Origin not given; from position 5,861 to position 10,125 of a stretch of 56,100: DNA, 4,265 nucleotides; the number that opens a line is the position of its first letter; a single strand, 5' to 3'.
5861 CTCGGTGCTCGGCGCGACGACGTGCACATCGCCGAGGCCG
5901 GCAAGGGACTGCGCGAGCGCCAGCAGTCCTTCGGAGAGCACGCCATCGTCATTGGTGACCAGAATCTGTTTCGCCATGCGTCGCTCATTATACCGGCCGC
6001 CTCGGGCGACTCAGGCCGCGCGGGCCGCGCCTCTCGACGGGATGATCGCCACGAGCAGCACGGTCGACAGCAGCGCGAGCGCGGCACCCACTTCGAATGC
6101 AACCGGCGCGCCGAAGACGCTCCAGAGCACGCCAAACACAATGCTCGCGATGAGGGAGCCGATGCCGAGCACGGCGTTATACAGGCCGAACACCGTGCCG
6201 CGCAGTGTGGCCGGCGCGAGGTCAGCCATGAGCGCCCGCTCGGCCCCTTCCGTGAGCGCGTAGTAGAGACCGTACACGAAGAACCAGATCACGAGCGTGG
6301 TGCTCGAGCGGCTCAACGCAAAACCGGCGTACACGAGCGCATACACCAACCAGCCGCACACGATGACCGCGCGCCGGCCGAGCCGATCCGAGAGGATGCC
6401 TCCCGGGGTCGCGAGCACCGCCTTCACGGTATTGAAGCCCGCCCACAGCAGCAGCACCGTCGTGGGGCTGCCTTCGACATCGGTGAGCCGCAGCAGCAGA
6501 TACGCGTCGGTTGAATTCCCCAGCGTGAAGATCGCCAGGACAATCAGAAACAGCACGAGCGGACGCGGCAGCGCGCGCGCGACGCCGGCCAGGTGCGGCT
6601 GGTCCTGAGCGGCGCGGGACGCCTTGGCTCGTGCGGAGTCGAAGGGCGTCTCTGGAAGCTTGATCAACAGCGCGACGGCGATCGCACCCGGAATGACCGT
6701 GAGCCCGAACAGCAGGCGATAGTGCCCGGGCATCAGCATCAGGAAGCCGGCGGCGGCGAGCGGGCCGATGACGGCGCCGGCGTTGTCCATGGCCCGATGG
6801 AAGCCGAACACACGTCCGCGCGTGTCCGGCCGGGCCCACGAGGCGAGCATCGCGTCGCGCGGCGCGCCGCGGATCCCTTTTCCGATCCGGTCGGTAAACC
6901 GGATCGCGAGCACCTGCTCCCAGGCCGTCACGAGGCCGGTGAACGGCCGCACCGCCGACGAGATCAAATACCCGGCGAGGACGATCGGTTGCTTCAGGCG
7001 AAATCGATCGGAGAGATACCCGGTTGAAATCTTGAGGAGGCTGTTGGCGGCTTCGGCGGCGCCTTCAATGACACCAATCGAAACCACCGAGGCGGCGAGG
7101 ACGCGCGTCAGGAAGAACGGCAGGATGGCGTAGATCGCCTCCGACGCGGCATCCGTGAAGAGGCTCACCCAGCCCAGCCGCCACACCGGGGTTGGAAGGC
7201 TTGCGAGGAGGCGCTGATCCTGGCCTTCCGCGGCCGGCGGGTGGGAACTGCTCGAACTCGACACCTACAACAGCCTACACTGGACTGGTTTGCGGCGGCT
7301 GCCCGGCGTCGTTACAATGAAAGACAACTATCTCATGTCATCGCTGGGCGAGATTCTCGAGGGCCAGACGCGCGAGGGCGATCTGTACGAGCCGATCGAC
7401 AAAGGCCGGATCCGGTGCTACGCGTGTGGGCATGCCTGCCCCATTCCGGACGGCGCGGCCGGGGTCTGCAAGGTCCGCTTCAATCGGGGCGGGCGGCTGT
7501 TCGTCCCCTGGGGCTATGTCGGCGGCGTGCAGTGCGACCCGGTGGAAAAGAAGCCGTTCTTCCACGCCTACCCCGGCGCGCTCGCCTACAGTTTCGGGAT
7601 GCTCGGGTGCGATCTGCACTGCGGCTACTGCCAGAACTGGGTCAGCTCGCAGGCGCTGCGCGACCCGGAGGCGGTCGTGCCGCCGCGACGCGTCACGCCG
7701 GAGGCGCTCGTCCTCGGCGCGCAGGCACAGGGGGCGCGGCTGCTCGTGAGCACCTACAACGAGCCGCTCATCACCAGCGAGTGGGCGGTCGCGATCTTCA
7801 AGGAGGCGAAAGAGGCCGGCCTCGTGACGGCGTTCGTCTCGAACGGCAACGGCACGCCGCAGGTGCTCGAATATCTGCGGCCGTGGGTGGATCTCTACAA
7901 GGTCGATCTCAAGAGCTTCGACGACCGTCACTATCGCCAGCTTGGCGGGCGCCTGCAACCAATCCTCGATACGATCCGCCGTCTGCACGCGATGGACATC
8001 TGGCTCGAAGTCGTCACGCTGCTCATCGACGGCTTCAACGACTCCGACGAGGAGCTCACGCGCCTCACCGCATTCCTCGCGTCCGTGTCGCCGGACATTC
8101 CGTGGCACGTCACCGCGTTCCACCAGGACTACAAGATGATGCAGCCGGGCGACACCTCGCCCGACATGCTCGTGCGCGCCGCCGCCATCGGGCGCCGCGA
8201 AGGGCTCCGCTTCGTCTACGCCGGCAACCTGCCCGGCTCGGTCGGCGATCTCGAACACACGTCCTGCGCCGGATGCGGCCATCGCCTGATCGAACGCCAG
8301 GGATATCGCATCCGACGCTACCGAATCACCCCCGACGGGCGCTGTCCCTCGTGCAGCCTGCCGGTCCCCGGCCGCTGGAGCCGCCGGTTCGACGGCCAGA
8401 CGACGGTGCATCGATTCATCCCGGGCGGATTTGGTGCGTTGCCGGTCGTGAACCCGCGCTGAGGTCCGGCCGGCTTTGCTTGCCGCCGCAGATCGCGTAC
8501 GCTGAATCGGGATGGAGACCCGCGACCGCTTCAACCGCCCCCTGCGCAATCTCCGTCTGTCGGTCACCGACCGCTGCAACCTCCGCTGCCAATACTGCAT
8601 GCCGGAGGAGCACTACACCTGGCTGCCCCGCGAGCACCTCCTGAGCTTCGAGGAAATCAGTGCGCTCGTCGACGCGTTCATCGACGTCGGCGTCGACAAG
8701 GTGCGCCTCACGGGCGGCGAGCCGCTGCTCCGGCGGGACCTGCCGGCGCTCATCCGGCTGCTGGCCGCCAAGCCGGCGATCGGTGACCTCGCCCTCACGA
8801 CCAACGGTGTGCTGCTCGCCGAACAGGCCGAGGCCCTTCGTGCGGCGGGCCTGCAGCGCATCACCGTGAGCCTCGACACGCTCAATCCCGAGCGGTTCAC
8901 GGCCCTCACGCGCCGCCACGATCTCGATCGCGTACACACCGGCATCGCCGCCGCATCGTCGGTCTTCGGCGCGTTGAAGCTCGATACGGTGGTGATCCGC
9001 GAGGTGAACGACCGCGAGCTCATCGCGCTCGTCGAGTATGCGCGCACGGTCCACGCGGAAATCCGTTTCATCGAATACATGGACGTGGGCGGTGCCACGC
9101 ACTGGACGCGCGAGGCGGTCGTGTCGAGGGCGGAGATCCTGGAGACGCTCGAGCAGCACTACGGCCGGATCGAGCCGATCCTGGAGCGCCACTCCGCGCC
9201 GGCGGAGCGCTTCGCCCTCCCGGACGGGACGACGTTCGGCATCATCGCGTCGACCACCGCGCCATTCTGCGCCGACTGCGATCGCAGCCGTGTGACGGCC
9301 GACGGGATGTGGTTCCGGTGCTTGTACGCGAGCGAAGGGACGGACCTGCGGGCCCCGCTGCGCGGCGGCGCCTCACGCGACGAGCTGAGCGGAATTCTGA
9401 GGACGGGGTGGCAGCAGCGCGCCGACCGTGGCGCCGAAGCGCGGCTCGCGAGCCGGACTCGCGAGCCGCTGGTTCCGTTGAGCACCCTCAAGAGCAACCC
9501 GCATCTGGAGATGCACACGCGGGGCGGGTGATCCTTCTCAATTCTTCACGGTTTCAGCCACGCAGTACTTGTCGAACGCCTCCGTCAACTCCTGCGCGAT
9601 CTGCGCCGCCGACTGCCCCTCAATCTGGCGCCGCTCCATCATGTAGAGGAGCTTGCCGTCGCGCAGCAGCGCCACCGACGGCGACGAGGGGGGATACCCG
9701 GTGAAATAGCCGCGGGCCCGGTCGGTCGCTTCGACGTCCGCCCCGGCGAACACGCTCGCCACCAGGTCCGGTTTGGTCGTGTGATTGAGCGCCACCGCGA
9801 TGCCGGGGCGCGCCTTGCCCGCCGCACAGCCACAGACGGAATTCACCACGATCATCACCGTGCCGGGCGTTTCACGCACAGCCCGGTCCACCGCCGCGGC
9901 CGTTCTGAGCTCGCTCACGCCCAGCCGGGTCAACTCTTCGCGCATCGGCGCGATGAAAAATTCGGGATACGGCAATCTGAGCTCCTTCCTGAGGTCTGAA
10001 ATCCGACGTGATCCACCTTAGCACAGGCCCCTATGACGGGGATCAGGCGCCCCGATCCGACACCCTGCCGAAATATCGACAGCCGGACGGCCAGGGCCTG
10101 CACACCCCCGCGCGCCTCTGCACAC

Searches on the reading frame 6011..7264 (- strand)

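Call 9: search_protein_families(library=pfam, proteins=[window:6011-7264:-], max_evalue=0.0001)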
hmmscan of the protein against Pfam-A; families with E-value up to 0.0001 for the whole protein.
window:6011-7264:- (417 aa): 2 families
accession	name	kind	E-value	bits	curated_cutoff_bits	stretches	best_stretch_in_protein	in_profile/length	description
PF07690.21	MFS_1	-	4.1e-39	134.9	33.4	2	33-252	4-220/347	Major Facilitator Superfamily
PF00083.30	Sugar_tr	-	4e-13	49.5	22.3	2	59-208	44-196/452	Sugar (and other) transporter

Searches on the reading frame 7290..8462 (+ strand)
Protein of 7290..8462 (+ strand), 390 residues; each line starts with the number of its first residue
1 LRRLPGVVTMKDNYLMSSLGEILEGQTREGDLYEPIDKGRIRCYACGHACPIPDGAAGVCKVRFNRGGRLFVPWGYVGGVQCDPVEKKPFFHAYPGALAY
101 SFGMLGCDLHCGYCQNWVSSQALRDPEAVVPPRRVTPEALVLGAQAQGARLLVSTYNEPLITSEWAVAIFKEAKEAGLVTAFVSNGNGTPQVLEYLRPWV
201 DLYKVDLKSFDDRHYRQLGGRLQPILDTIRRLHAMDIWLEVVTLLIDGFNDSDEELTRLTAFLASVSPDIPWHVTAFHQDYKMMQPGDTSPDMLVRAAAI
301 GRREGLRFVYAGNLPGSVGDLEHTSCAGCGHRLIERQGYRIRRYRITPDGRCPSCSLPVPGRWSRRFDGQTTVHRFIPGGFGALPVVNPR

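Call 9: search_protein_families(library=pfam, proteins=[window:7290-8462:+], max_evalue=0.0001)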
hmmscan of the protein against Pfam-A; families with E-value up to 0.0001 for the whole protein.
window:7290-8462:+ (390 aa): 1 family
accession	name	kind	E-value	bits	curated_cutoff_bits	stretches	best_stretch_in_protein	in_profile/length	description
PF04055.27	Radical_SAM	-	3.3e-17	63.6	29.5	1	106-258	6-164/166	Radical SAM superfamily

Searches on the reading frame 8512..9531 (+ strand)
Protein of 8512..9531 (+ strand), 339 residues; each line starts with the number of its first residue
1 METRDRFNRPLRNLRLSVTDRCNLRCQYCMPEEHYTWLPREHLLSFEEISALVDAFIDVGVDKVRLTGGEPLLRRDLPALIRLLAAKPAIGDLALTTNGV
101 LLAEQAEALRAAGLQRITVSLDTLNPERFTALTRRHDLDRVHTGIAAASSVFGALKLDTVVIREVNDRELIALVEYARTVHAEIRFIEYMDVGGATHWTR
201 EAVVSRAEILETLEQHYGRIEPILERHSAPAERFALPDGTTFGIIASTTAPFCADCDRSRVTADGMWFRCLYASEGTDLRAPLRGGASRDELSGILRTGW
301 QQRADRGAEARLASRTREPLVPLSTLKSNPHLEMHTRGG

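Call 9: search_protein_families(library=pfam, proteins=[window:8512-9531:+], max_evalue=0.0001)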
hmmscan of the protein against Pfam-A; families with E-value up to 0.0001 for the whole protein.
window:8512-9531:+ (339 aa): 3 families
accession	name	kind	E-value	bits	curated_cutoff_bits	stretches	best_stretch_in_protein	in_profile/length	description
PF06463.18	Mob_synth_C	-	5e-35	120.7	37.4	1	183-306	2-125/128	Molybdenum Cofactor Synthesis C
PF04055.27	Radical_SAM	-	3.6e-32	112.3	29.5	1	17-176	2-165/166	Radical SAM superfamily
PF13353.11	Fer4_12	-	4.6e-05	24.2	22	1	21-121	14-113/137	4Fe-4S single cluster domain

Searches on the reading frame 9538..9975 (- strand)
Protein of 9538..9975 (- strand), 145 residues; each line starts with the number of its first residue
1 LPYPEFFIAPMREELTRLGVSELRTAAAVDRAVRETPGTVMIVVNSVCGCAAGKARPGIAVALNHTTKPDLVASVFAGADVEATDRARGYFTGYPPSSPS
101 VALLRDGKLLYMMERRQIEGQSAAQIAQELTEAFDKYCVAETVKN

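Call 9: search_protein_families(library=pfam, proteins=[window:9538-9975:-], max_evalue=0.0001)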
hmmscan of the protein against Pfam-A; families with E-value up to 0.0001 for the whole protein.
window:9538-9975:- (145 aa): 1 family
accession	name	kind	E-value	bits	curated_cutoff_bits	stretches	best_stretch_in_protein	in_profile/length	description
PF06491.16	Disulph_isomer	-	8.6e-58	194.7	25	1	3-138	1-136/136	Disulphide isomerase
